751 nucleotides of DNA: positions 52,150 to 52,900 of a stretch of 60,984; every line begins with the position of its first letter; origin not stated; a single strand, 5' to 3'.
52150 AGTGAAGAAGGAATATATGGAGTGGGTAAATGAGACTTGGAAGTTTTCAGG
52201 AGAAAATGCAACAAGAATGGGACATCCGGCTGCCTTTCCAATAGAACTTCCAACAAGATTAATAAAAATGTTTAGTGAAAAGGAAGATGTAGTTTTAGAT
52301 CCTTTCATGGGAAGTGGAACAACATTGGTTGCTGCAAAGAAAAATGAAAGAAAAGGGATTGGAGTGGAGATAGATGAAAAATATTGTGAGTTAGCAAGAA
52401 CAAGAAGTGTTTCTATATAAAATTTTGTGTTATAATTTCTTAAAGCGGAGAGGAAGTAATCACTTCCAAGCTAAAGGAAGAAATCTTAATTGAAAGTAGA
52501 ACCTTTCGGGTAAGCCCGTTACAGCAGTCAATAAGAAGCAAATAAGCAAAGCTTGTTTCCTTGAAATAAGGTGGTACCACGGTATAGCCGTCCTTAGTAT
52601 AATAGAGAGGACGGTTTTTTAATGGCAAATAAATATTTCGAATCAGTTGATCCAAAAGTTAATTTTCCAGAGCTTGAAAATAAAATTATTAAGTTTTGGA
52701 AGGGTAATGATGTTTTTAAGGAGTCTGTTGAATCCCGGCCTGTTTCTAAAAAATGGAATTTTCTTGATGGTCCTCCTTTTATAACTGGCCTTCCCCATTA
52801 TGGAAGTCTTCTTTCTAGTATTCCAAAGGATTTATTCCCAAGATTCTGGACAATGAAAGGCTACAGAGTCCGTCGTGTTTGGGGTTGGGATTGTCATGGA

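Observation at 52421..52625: Complete T-box riboswitch before ileS, with an apparently ultrashort Stem I and a terminator that also hides the SD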

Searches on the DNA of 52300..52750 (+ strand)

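Call 4: search_rna_families(source=window, start=52300, end=52750, threshold=evalue, max_evalue=10, show_alignments=5)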
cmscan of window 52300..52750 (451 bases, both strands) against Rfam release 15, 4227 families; matches with E-value up to 10: 7.
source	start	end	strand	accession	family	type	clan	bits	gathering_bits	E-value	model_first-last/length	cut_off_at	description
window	52439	52598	+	RF00230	T-box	Cis-reg; leader;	-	57.3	93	5.4e-12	1-219/219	no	T-box leader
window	52665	52701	+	RF03640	mir-3747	Gene; miRNA;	-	18.5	63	0.51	17-53/67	no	mir-3747 microRNA precursor family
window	52540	52628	+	RF01795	FourU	Cis-reg; thermoregulator;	-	15.5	60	2.3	1-65/65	no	FourU thermometer RNA element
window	52622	52717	+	RF02728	HrrF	Gene; sRNA;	-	14.4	77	6.8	1-116/116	no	Haemophilus regulatory RNA responsive to iron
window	52537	52621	+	RF04359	Plastid-GIID1-clpP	Intron;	-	13.3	140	8.8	1-179/179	no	Plastid group II-D1 clpP intron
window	52667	52738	-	RF03086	chrB-b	Cis-reg;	-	12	36.5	6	1-49/49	no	chrB-b RNA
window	52434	52507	+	RF00619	U6atac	Gene; snRNA; splicing;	CL00009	9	33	9.1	1-126/126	no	U6atac minor spliceosomal RNA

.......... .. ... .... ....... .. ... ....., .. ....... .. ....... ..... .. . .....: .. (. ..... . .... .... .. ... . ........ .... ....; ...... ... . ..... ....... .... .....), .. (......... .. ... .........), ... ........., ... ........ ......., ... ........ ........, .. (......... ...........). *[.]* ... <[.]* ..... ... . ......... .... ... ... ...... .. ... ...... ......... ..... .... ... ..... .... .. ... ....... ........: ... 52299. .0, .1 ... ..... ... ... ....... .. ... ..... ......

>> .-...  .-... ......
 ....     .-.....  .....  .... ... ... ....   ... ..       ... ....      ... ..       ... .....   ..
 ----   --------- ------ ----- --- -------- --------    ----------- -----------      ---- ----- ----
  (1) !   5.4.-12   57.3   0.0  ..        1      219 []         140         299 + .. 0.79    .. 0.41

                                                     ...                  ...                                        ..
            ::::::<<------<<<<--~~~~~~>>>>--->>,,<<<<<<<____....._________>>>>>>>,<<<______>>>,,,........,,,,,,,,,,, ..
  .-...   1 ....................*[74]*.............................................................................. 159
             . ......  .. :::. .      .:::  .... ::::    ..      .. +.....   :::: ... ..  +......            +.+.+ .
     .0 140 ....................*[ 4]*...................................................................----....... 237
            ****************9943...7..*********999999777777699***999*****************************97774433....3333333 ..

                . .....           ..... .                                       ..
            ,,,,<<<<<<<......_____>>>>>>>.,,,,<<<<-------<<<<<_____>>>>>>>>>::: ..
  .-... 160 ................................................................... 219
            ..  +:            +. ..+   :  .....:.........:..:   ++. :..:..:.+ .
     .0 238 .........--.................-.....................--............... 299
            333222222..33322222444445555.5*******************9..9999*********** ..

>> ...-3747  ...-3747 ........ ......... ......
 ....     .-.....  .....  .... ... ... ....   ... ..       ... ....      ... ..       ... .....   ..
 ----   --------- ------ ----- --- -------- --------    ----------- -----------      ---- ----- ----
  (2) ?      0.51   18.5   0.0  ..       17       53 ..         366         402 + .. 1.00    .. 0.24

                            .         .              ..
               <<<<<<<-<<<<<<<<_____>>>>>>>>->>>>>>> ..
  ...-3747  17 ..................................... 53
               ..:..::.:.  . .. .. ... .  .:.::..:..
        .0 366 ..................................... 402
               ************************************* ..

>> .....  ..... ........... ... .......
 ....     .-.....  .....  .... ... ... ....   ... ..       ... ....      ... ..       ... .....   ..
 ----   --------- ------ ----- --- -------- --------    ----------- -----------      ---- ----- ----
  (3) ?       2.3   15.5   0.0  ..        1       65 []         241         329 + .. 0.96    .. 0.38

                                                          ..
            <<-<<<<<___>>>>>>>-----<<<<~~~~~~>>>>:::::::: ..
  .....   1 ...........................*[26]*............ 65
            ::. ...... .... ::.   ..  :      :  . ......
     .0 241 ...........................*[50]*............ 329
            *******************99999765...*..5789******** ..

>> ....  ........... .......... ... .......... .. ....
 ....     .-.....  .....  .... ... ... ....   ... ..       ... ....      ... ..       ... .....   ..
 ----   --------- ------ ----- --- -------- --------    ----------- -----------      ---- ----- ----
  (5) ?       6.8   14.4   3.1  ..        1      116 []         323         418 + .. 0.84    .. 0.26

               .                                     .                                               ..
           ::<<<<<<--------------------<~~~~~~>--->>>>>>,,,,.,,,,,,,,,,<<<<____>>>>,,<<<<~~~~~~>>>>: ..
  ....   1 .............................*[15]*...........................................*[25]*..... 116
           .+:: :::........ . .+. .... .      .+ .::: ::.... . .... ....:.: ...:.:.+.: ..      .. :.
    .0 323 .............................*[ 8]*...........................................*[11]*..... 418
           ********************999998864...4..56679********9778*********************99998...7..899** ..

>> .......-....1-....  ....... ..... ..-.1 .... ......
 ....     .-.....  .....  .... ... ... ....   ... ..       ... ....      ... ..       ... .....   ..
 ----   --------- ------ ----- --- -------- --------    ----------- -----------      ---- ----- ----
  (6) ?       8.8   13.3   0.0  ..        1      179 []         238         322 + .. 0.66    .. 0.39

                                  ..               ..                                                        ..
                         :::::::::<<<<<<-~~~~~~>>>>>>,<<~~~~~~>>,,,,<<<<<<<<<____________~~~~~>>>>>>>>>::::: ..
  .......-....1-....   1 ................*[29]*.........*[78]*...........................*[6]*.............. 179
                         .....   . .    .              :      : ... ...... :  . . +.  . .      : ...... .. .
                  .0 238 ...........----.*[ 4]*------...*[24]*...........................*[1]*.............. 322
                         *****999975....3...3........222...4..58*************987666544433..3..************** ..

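Call 43: build_rna_model(alignment_id=A3, structure=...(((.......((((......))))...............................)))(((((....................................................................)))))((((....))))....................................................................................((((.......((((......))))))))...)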
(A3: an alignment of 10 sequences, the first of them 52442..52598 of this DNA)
Model R1 built from alignment A3 (10 sequences, 267 columns); structure: as given.
model positions 159; base pairs 24; branch points 3; effective number of sequences 2.43; information 0.59 bits per position. Calibrated on 0.2 Mb of random sequence (short: E-values are rough).
structure used (alignment columns):
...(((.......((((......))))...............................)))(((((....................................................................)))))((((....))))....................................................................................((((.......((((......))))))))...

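Call 44: search_with_rna_model(model_id=R1, sources=[window, L001, L002, L003, L004, L005, L006, L007, L008, L009, L010, L011, L012, L013, L014, L015, L016, L017, L018, L019, L020, L021, L022, L023, L024, L025, L026, L027, L028, L029, L030, L031, L032, L033, L034, L035, L036, L037, L038, L039, L040, L041, L042, L043, L044, L045, L046, L047, L048, L049, L050, L051, L052, L053, L054, L055, L056, L057, L058, L059, L060, L061, L062, L063, L064, L065, L066, L067, L068, L069, L070, L071, L072, L073, L074, L075, L076, L077, L078, L079, L080], max_evalue=1)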
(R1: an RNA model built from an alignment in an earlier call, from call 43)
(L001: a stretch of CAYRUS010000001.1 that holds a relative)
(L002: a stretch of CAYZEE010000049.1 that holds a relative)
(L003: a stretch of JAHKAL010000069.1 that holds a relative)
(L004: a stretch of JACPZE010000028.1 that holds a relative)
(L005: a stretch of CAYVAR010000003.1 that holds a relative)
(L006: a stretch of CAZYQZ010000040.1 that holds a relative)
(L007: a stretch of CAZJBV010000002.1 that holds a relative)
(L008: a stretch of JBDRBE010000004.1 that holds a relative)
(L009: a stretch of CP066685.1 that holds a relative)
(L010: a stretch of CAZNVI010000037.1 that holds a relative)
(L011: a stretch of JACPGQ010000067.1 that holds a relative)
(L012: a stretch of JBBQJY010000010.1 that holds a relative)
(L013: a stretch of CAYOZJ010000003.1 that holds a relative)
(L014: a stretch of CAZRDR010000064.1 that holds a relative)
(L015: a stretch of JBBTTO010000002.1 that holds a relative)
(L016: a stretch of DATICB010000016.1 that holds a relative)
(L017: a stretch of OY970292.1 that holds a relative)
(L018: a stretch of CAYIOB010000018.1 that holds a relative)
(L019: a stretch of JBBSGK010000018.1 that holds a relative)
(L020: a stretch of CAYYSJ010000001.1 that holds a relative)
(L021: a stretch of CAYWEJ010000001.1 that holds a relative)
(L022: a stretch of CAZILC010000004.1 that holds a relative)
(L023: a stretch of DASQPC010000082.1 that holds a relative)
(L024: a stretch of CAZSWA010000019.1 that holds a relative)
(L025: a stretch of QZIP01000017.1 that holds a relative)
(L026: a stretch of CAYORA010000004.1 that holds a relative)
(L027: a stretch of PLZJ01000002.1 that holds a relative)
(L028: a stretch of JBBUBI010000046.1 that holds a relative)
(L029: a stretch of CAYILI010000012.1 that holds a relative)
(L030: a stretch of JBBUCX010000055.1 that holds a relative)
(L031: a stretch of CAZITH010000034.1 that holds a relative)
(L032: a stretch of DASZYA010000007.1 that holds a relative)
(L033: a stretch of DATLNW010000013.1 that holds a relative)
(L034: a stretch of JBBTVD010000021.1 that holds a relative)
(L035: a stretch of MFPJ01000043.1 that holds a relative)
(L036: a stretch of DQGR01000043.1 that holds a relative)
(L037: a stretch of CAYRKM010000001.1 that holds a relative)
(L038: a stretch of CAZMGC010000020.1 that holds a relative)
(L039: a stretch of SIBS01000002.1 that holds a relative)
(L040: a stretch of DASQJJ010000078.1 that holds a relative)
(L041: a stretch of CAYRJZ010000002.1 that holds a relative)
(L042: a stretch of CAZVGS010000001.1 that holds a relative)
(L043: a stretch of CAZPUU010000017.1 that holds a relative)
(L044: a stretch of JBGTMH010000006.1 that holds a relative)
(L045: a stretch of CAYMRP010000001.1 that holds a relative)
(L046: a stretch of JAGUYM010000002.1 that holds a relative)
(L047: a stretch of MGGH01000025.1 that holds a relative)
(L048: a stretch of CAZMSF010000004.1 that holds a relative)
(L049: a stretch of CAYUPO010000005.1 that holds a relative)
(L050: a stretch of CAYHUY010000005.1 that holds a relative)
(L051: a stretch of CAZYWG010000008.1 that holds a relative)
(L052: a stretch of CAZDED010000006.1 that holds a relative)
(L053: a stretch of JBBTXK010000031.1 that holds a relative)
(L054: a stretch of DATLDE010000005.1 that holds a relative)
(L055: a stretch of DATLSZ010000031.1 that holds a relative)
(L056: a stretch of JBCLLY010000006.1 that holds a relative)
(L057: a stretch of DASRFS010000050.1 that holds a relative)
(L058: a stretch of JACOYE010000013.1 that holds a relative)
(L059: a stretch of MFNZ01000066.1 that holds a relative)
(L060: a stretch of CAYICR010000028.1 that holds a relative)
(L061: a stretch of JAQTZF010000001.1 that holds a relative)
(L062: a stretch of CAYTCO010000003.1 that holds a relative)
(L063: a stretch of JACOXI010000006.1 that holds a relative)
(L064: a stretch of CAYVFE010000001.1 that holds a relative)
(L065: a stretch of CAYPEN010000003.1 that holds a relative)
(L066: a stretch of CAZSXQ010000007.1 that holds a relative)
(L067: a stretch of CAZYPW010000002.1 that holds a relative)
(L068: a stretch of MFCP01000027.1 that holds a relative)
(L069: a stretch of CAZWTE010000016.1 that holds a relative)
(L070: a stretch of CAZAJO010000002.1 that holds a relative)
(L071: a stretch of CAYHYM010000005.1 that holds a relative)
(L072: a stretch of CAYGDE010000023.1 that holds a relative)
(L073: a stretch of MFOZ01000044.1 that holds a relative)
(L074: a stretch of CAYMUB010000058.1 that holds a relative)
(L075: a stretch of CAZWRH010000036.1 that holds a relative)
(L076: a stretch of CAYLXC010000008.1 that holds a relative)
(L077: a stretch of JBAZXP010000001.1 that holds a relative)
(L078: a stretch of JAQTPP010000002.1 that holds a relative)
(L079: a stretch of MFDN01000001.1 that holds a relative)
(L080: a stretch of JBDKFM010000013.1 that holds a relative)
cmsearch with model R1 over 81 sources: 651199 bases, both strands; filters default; matches with E-value up to 1: 4.
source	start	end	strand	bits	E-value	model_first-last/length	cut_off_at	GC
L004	685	845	+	136.6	4.2e-31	1-159/159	no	0.43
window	52441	52598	+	128.6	3.9e-29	1-159/159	no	0.41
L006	2318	2470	+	119.7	6e-27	1-159/159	no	0.44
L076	6362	6547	+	18.8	0.042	1-159/159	no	0.35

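Call 45: search_with_rna_model(model_id=R1, sources=[L081, L082, L083, L084, L085, L086, L087, L088, L089, L090, L091, L092, L093, L094, L095, L096, L097, L098, L099, L100, L101, L102, L103, L104, L105, L106, L107, L108, L109, L110, L111, L112, L113, L114, L115, L116, L117, L118, L119, L120, L121, L122, L123, L124, L125, L126, L127, L128, L129, L130, L131, L132, L133, L134, L135, L136, L137, L138, L139, L140, L141, L142, L143, L144, L145, L146, L147, L148, L149, L150, L151, L152, L153, L154, L155, L156, L157, L158, L159, L160, L161, L162, L163, L164, L165, L166, L167, L168, L169, L170, L171, L172, L173, L174, L175, L176, L177, L178, L179, L180], max_evalue=0.01)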
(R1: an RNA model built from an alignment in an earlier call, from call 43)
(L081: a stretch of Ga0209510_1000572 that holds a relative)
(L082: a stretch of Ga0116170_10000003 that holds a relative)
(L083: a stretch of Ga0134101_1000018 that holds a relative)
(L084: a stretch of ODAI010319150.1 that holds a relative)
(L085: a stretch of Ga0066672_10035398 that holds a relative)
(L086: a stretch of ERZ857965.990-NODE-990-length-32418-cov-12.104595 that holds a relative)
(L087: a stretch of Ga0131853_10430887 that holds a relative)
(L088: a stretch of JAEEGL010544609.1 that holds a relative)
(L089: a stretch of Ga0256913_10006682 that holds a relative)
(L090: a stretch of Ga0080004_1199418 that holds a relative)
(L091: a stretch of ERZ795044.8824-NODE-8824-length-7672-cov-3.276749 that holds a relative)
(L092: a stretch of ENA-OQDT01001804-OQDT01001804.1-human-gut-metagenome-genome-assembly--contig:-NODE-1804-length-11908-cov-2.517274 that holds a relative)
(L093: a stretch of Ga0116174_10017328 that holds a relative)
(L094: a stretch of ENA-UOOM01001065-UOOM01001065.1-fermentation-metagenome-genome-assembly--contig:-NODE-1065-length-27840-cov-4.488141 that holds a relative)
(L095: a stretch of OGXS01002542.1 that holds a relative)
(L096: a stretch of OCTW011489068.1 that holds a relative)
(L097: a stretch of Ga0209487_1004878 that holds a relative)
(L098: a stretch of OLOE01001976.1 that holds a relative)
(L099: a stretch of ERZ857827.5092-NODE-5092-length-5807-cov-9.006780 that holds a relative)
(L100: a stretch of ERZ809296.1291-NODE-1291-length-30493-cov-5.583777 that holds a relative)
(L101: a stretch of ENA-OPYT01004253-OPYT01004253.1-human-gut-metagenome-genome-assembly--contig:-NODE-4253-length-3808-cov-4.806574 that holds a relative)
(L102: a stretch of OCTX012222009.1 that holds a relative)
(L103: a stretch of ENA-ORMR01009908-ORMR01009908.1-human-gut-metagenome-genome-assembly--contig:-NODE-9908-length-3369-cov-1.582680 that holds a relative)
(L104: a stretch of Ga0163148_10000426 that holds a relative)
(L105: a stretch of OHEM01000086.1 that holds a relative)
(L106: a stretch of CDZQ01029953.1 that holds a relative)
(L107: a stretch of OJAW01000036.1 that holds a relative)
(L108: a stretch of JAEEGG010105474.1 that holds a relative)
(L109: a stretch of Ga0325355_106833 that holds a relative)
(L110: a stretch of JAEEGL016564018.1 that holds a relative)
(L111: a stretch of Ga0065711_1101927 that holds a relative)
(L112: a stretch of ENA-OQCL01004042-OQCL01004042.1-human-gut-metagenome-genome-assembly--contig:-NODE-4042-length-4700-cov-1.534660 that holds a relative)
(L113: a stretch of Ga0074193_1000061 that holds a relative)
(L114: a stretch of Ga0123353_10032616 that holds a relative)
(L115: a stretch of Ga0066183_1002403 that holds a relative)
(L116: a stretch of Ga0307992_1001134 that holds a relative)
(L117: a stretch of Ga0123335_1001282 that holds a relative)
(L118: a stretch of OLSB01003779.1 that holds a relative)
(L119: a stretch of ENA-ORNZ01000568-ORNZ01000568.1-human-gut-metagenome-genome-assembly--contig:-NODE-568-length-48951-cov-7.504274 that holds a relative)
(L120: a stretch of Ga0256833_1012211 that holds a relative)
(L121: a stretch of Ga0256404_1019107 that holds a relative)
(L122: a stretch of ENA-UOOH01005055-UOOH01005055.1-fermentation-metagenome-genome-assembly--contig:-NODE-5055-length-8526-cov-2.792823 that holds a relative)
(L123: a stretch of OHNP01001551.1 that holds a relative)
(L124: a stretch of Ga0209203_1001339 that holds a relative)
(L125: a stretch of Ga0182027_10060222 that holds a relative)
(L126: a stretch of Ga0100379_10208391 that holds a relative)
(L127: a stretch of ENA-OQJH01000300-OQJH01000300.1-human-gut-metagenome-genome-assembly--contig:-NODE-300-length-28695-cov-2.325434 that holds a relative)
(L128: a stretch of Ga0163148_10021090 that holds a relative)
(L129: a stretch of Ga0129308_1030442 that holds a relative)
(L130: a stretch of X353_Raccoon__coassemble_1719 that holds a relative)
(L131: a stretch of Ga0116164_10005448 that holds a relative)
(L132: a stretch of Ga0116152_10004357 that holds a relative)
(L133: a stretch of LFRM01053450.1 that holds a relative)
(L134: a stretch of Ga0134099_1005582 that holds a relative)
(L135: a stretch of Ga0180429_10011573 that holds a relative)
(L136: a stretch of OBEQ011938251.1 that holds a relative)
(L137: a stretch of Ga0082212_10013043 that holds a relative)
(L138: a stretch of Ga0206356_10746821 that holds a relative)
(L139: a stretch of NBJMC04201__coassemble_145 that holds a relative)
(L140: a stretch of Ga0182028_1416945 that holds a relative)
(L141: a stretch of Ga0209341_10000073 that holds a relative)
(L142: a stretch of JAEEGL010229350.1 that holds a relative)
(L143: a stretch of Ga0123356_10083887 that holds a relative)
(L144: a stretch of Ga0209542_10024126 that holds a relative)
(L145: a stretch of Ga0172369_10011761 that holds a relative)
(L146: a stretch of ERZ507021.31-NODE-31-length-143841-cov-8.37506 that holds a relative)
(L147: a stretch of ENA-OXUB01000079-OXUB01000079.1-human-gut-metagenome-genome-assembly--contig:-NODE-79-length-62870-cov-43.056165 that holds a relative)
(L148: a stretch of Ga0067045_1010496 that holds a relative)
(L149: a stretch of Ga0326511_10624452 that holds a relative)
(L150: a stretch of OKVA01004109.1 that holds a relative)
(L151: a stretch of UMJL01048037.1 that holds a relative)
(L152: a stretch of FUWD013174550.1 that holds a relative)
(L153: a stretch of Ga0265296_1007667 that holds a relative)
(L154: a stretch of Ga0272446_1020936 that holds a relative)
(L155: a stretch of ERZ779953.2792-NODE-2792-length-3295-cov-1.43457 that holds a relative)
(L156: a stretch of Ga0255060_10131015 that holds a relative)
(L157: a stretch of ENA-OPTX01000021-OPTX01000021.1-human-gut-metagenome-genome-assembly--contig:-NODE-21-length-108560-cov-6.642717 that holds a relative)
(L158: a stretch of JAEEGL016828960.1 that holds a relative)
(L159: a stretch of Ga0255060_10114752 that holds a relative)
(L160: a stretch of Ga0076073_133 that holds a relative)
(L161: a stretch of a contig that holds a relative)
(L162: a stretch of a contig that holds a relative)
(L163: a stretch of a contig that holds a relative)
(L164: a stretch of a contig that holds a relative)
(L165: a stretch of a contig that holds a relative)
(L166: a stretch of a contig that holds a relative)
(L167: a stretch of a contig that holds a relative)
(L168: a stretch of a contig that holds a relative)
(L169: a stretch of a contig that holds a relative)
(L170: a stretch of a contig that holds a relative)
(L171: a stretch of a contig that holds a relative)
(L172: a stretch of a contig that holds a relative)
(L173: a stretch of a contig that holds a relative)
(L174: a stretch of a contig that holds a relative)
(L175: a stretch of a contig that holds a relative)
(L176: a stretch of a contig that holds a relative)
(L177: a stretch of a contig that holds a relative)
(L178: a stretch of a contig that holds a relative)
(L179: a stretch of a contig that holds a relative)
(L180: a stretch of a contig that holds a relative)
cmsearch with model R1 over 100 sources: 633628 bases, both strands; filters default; matches with E-value up to 0.01: 100.
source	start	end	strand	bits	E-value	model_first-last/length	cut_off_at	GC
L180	4971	5151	+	144.4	4.7e-33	1-159/159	no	0.57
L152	6169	6410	+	103.8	4.8e-23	1-159/159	no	0.58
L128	1376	1487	-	101.5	1.8e-22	1-159/159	no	0.5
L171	1002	1138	+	91.6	4.9e-20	1-159/159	no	0.47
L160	168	299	+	89.9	1.2e-19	1-159/159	no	0.51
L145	6386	6632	-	79.8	3.8e-17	1-159/159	no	0.45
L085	968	1186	-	67.7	3.7e-14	1-159/159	no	0.44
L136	2250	2511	-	60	2.9e-12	1-159/159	no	0.48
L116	6990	7180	-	57.7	1.1e-11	1-159/159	no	0.39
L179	11600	11730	+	56.1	2.7e-11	1-159/159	no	0.65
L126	916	1030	-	55.7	3.4e-11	1-159/159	no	0.44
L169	8770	8921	-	54.5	6.8e-11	1-159/159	no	0.62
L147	2968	3184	-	51.6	3.5e-10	1-159/159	no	0.47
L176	7568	7691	+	50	8.6e-10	1-159/159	no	0.67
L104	2521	2722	-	49.4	1.2e-09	1-159/159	no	0.43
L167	3386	3600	+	48.7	1.8e-09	1-159/159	no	0.46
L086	12017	12140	-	47.7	3.2e-09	1-159/159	no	0.35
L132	4546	4720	-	47.3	3.9e-09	1-159/159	no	0.6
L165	3813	4003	+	47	4.8e-09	1-159/159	no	0.57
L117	2941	3062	+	46.4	6.5e-09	1-159/159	no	0.68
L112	3293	3417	-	46.3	7.1e-09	1-159/159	no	0.66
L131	3463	3591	-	46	8.5e-09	1-159/159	no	0.64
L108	931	1068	-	45.8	9.4e-09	1-159/159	no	0.63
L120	3576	3702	-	45.3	1.3e-08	1-159/159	no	0.36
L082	3352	3513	-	44.3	2.1e-08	1-159/159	no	0.63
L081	10291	10411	-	43.7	3.1e-08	1-159/159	no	0.73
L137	1764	1910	+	43.3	3.8e-08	1-159/159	no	0.62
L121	331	524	-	42.8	5.1e-08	1-159/159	no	0.51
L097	58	305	-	42.2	7.3e-08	1-159/159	no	0.4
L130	1844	1975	-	41.8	9.1e-08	1-159/159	no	0.67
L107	774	888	+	41.3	1.2e-07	1-159/159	no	0.39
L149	39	170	+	41.2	1.3e-07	1-159/159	no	0.55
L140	415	579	-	41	1.4e-07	1-159/159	no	0.44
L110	448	597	-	40.8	1.6e-07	1-159/159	no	0.66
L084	1310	1427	+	40.7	1.7e-07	1-159/159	no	0.68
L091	524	688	+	40.2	2.2e-07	1-159/159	no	0.52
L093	4161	4282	+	40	2.5e-07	1-159/159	no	0.68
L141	4099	4298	-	40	2.6e-07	1-159/159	no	0.46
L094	5847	6028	+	39.4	3.4e-07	1-159/159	no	0.45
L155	2926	3085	+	39.1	4.2e-07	1-159/159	no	0.34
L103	636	780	-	39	4.6e-07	1-159/159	no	0.56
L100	2241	2374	+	38.9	4.8e-07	1-159/159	no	0.59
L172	5139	5272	+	38.6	5.6e-07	1-159/159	no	0.59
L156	446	584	-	38.4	6.2e-07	1-159/159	no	0.55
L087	534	711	+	37.8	8.9e-07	1-159/159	no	0.56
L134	3452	3635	+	37.6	9.7e-07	1-159/159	no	0.48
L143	1923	2043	+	37.4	1.1e-06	1-159/159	no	0.65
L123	933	1108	+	37.3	1.2e-06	1-159/159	no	0.45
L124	9480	9687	-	37.1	1.3e-06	1-159/159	no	0.53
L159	250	391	-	36.7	1.6e-06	1-159/159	no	0.65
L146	8120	8361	-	36.7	1.6e-06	1-159/159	no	0.58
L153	1435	1540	-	36.7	1.6e-06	1-159/159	no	0.5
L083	179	421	-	36.4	1.9e-06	1-159/159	no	0.51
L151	2521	2651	+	36.4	1.9e-06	1-159/159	no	0.65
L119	7328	7549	-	36.2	2.1e-06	1-159/159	no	0.49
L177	296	426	+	36.1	2.3e-06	1-159/159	no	0.65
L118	1292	1422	-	36.1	2.3e-06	1-159/159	no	0.65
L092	755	976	-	36.1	2.3e-06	1-159/159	no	0.5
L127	5784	6005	-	36.1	2.3e-06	1-159/159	no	0.5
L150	1721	1942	-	36.1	2.3e-06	1-159/159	no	0.5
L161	1216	1437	-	36.1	2.3e-06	1-159/159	no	0.5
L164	1294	1515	-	36.1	2.3e-06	1-159/159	no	0.5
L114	7473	7624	+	36.1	2.3e-06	1-159/159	no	0.64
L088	491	606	+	36.1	2.3e-06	1-159/159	no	0.7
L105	4887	5017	+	36.1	2.3e-06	1-159/159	no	0.66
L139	225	355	-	36.1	2.3e-06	1-159/159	no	0.66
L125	2498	2710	+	36.1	2.3e-06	1-159/159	no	0.43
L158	877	1031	-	36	2.4e-06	1-159/159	no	0.62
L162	9598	9819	+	35.7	2.9e-06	1-159/159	no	0.5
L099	1058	1241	+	35.5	3.3e-06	1-159/159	no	0.59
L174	901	1122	+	35.3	3.7e-06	1-159/159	no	0.5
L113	11209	11366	+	34.7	5e-06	1-159/159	no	0.35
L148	1052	1283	+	34.7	5e-06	1-159/159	no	0.51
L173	19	176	-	34.6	5.3e-06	1-159/159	no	0.65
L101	288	510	-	34.5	5.7e-06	1-159/159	no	0.5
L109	732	916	+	34.4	5.9e-06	1-159/159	no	0.54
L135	2065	2273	+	34.4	5.9e-06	1-159/159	no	0.54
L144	6750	7087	+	34.1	7.2e-06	1-159/159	no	0.45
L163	1147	1323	-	33.8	8.4e-06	1-159/159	no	0.46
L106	2048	2162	+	33.2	1.2e-05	1-159/159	no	0.7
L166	344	454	-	32.3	2e-05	92-156/159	no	0.51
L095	6090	6328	-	32.3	2e-05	1-159/159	no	0.51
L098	1302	1540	-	32.3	2e-05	1-159/159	no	0.51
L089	3728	3875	-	32.2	2.1e-05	1-159/159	no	0.32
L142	718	853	+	31.8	2.6e-05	1-159/159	no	0.67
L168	3281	3537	+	31.7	2.8e-05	1-159/159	no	0.52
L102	1352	1505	-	31.1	3.9e-05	1-159/159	no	0.66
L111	700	793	+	30.4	5.7e-05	1-159/159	no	0.54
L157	5525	5762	-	30.4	5.9e-05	1-159/159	no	0.51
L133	1719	1850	+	30.2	6.7e-05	1-159/159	no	0.55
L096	290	419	-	30.1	7e-05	1-159/159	no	0.64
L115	1197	1228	-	29.8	8.1e-05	125-156/159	no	0.66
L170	290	321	-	29.8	8.1e-05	125-156/159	no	0.66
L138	372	402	-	26.3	0.00061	125-156/159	no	0.58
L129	98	131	-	25.5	0.00093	125-156/159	no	0.59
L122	1493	1526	+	25.2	0.0011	125-156/159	no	0.65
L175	6041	6074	+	25.2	0.0011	125-156/159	no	0.65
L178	463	492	+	24.4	0.0018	126-156/159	no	0.63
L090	4724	4756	+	24.3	0.0018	126-156/159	no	0.67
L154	449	481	+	23.2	0.0034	126-156/159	no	0.67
